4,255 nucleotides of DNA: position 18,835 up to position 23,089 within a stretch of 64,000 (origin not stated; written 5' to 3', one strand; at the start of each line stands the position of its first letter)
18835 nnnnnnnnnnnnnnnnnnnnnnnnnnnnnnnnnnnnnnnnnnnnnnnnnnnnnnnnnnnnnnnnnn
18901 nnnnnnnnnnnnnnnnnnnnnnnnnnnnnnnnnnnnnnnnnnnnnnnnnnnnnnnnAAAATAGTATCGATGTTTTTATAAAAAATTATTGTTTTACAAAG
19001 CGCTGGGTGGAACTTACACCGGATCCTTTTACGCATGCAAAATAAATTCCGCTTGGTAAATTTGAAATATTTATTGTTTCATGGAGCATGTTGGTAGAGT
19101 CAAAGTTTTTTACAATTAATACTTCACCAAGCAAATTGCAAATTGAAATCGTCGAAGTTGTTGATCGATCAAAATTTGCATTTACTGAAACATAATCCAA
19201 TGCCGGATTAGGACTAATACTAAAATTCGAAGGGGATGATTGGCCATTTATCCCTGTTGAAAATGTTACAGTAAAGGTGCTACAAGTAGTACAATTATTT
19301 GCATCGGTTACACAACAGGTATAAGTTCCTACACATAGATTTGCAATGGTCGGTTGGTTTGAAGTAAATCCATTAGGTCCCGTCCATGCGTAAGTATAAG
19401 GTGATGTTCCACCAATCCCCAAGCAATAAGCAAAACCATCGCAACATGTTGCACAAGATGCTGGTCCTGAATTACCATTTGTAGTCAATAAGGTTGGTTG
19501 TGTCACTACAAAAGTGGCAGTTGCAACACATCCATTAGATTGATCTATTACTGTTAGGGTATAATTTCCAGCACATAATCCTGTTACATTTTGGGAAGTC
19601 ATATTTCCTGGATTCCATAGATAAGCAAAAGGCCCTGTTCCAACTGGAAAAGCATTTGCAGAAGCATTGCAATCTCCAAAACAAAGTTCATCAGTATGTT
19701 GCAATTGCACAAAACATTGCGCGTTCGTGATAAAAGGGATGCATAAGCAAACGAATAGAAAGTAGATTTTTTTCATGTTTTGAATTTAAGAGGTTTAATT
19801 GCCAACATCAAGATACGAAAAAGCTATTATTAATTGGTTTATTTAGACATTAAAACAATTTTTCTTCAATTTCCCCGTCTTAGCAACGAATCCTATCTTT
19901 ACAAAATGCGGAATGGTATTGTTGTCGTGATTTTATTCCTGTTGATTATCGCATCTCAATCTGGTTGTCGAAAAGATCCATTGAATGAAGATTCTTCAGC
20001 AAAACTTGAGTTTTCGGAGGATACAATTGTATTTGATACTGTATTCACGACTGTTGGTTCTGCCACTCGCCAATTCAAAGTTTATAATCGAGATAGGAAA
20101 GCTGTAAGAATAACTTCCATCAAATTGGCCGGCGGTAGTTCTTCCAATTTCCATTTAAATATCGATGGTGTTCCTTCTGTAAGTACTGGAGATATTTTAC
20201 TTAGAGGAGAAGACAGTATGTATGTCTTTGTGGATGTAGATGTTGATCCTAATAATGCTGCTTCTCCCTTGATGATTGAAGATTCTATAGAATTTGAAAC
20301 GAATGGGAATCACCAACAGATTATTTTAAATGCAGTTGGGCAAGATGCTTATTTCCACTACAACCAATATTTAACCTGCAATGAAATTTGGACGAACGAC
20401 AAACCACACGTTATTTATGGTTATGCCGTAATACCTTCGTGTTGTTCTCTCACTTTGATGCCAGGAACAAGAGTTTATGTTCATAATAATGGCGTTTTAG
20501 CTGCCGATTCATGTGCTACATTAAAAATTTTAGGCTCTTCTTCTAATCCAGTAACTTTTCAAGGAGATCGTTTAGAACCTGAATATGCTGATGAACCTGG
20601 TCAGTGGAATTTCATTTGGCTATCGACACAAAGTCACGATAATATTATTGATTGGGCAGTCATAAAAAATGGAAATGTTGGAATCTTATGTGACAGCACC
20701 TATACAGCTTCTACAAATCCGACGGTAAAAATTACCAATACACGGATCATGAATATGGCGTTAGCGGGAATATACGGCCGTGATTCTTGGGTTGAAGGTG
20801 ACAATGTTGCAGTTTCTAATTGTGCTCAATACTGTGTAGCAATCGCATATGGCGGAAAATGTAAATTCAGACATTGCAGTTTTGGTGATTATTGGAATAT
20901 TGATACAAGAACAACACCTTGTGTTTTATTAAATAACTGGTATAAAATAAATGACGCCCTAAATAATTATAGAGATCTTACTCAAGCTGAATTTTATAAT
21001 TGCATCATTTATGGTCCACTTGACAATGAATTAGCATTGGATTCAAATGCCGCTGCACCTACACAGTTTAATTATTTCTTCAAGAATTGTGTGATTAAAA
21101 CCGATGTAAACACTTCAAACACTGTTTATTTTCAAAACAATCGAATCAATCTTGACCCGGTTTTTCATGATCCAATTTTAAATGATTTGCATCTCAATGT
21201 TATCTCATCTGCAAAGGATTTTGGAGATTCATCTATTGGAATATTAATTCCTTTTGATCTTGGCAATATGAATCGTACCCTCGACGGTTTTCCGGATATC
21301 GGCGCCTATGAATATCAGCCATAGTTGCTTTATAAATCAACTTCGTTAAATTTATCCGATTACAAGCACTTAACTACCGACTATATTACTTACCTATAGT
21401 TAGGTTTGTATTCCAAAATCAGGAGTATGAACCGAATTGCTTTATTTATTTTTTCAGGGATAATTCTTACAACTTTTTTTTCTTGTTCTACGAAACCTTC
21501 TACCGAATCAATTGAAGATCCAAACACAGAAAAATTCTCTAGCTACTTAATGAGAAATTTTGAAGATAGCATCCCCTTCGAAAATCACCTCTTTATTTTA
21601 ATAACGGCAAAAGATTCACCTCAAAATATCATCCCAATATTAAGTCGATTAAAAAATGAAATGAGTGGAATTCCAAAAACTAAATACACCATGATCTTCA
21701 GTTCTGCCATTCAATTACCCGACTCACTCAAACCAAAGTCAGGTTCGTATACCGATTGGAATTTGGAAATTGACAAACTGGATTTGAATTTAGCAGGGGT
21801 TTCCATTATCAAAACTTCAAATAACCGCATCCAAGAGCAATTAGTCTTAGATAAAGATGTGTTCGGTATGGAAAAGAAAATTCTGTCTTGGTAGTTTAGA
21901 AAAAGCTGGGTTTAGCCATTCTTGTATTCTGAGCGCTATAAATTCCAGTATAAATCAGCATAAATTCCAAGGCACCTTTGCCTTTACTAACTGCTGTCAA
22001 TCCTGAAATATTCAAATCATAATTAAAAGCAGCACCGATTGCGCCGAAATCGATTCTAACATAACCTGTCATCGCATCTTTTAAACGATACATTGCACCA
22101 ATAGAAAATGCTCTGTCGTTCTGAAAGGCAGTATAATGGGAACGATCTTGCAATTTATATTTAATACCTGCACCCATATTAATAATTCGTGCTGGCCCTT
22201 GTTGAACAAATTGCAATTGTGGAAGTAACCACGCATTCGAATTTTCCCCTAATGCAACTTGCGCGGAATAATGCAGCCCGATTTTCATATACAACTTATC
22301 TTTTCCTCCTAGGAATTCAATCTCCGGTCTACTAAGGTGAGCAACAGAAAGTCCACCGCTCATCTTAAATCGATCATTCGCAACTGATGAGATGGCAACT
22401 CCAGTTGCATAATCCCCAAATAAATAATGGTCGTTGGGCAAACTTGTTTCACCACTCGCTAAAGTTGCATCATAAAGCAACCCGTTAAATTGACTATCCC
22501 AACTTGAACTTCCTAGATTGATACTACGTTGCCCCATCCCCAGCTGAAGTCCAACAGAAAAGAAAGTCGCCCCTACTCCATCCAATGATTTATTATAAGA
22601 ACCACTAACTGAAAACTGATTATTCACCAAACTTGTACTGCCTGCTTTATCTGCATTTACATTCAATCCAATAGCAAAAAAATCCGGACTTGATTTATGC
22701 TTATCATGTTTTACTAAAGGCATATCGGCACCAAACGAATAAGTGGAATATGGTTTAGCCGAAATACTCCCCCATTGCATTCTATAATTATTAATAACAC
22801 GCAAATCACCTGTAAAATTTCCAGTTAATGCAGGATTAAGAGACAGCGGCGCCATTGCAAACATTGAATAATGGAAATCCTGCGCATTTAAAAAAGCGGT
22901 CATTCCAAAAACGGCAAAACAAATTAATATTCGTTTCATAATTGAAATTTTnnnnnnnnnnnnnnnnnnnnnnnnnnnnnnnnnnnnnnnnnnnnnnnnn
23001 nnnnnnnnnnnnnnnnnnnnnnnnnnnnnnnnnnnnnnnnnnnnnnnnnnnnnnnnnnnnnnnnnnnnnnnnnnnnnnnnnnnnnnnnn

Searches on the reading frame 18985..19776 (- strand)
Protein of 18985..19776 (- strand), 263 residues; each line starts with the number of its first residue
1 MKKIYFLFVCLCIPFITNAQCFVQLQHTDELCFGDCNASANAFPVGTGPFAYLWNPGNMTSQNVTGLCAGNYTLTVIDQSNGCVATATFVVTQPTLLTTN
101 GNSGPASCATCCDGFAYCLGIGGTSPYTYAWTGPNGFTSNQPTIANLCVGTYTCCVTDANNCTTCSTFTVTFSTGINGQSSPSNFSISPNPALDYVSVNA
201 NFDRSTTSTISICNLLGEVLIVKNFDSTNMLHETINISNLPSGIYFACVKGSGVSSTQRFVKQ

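Call 15: search_protein_families(library=pfam, proteins=[window:18985-19776:-], max_evalue=0.001)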
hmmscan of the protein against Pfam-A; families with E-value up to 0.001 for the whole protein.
window:18985-19776:- (263 aa): 2 families
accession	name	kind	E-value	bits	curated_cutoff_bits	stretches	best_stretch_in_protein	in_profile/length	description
PF18962.6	Por_Secre_tail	-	7.8e-15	55.4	27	1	187-260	1-73/75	Secretion system C-terminal sorting domain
PF23585.1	DUF7137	-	0.00068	19.8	27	0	51-87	69-105/137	Domain of unknown function (DUF7137)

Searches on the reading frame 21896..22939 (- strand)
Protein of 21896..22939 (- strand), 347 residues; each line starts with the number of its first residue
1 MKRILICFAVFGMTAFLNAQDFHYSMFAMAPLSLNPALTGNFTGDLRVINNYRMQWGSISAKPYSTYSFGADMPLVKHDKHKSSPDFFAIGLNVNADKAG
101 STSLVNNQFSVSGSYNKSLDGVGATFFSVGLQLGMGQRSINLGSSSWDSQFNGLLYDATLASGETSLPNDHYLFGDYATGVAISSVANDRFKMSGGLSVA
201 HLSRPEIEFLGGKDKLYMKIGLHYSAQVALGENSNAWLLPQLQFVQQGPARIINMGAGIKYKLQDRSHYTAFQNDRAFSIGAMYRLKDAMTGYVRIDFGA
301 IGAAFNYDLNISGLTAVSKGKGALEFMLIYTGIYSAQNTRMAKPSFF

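Call 12: search_protein_families(library=pfam, proteins=[window:21896-22939:-], max_evalue=0.001)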
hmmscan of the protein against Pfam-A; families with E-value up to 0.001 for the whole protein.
window:21896-22939:- (347 aa): 1 family
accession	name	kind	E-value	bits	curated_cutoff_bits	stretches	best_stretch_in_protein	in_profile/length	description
PF11751.14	PorP_SprF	-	7.9e-29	101.5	22.3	1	18-330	3-273/273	Type IX secretion system membrane protein PorP/SprF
